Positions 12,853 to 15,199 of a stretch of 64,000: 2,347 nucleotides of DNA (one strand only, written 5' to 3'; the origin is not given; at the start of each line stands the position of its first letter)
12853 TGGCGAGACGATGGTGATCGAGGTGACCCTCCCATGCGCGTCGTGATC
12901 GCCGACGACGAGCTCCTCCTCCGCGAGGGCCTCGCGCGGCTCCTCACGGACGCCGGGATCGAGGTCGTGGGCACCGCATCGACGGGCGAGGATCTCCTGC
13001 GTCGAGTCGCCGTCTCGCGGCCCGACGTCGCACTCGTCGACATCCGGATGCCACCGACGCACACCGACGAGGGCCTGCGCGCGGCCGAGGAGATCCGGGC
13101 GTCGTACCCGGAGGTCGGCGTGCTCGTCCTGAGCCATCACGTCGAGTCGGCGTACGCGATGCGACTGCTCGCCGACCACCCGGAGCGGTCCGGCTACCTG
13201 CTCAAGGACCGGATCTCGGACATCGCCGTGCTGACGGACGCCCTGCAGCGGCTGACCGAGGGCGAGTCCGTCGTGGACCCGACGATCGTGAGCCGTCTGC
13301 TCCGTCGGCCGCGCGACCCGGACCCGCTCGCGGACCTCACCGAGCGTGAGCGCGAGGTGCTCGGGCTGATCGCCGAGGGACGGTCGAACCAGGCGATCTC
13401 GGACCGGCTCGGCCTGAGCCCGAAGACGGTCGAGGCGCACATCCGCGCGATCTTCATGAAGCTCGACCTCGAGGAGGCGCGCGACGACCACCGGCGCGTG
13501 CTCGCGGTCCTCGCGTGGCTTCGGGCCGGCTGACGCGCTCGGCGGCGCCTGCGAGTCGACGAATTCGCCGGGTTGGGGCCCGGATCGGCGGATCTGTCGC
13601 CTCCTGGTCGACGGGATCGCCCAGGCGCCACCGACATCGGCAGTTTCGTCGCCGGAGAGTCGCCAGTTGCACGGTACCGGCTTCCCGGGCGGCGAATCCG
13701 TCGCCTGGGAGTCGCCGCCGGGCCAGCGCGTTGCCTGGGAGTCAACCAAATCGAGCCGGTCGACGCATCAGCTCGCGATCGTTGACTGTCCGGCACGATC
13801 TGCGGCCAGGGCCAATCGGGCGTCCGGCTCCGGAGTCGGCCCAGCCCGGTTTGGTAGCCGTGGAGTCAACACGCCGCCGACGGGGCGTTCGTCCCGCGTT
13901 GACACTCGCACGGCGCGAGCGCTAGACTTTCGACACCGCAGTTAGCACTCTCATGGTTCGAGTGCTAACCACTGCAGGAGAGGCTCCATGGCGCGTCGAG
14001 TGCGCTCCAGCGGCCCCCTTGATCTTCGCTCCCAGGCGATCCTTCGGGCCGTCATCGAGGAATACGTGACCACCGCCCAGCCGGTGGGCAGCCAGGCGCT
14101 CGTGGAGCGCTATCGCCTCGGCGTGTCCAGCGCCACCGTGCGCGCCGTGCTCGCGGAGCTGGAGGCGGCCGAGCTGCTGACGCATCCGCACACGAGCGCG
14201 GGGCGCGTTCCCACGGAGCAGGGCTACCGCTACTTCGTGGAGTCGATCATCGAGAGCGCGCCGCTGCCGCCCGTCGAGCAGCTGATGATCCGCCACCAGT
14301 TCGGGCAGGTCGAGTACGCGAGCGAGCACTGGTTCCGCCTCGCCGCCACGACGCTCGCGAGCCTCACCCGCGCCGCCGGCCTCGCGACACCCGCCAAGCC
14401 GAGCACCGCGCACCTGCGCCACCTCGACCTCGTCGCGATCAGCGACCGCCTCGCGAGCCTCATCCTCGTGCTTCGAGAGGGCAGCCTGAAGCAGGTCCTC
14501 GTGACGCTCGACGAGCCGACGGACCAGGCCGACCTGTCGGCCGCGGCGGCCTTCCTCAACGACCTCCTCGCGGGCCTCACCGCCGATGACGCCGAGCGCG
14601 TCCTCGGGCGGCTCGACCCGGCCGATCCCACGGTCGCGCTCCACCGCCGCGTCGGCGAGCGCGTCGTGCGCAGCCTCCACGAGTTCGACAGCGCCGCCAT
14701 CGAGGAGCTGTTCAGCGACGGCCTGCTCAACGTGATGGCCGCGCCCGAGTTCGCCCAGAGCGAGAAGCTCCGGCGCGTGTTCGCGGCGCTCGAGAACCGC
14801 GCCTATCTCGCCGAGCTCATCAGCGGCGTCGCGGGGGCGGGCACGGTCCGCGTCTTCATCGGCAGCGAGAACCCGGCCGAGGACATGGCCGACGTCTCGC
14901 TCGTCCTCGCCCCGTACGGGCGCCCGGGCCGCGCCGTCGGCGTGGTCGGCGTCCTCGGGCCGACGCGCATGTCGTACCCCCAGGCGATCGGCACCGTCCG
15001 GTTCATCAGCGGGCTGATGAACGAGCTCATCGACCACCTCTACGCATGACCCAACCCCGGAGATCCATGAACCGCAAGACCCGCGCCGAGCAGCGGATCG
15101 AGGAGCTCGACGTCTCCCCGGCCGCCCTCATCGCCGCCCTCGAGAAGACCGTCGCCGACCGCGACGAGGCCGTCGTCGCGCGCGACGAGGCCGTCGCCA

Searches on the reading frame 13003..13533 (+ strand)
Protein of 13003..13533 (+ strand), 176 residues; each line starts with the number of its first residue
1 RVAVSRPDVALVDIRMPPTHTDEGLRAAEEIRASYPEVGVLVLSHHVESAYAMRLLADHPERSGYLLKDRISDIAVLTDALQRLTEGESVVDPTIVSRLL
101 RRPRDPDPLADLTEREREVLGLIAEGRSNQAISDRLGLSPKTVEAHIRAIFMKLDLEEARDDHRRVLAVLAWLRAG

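Call 28: search_protein_families(library=pfam, proteins=[window:13003-13533:+], max_evalue=0.01)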
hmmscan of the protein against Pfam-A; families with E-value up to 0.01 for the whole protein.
window:13003-13533:+ (176 aa): 8 families
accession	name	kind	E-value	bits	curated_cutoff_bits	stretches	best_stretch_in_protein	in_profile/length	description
PF00196.25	GerE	-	3.3e-17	62.3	23.5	1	112-157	3-48/57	Bacterial regulatory proteins, luxR family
PF08281.18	Sigma70_r4_2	-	3.8e-07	30.1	25.7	1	109-150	8-50/54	Sigma-70, region 4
PF00072.30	Response_reg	-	8.1e-07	29.6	30.2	1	5-69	41-100/111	Response regulator receiver domain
PF04545.22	Sigma70_r4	-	0.00012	21.9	24.1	1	109-154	2-48/50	Sigma-70, region 4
PF13384.12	HTH_23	-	0.00018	21.7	24.6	1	117-147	8-38/50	Homeodomain-like domain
PF13412.12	HTH_24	-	0.00018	21.4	21.9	1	114-148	3-39/48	Winged helix-turn-helix DNA-binding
PF13936.12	HTH_38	-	0.0012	19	27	1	112-148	5-42/44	Helix-turn-helix domain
PF04967.18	HTH_10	-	0.0021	18.2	23.1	0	130-154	27-51/53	HTH DNA binding domain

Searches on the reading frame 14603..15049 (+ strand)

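Call 28: search_protein_families(library=pfam, proteins=[window:14603-15049:+], max_evalue=0.01)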
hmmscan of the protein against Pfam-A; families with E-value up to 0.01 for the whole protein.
window:14603-15049:+ (148 aa): 1 family
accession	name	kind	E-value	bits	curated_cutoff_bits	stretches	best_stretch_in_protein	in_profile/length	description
PF01628.27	HrcA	-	9e-29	101.4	22.2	1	16-129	107-215/215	HrcA protein C terminal domain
